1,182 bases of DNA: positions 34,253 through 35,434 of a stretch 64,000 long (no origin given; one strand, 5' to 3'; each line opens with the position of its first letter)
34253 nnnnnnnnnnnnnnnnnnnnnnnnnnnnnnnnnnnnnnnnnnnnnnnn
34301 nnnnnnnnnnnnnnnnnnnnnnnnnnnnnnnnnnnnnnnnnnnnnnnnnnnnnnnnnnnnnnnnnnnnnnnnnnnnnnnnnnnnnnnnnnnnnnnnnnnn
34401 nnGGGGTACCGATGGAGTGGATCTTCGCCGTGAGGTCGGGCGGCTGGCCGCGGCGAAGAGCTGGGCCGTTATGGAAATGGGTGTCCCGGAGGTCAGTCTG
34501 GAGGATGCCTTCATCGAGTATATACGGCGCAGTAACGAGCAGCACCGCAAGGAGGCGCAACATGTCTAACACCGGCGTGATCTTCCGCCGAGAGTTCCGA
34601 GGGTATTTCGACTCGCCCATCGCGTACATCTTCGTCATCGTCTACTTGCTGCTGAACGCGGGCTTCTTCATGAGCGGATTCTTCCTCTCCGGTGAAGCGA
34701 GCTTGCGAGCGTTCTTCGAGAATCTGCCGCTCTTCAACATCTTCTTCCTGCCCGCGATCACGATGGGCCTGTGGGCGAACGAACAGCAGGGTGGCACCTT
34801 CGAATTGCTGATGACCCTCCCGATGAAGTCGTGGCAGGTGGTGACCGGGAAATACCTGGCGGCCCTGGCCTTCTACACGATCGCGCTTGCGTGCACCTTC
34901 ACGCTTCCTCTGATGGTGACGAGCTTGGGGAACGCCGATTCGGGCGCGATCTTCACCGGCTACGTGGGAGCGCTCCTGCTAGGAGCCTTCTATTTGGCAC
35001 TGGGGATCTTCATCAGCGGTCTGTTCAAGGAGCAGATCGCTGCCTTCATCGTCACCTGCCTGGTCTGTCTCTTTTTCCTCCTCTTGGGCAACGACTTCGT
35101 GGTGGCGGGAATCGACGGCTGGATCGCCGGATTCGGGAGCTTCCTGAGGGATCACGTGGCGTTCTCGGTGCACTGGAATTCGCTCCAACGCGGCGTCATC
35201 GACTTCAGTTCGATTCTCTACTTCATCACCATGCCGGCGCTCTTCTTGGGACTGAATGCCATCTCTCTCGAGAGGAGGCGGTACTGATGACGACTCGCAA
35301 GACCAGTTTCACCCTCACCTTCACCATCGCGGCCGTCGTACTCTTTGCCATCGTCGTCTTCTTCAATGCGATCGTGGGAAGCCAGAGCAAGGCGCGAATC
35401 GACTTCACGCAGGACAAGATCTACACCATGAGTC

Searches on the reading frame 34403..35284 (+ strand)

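Call 23: search_protein_families(library=pfam, proteins=[window:34403-35284:+], max_evalue=0.001)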
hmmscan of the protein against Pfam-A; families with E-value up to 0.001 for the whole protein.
window:34403-35284:+ (294 aa): 5 families
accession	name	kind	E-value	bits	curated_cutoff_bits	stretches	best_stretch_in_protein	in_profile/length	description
PF12679.13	ABC2_membrane_2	-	4.3e-11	43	27.2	1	60-237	3-206/283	ABC-2 family transporter protein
PF12698.13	ABC2_membrane_3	-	2.1e-07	30.8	31.6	1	109-248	169-306/347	ABC-2 family transporter protein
PF01061.29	ABC2_membrane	-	8.6e-07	29.1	26.9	1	58-229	4-177/211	ABC-2 type transporter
PF12730.13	ABC2_membrane_4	-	0.0001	22.7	27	1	74-220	15-174/179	ABC-2 family transporter protein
PF13346.12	ABC2_membrane_5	-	0.00013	22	25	1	102-288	36-196/205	ABC-2 family transporter protein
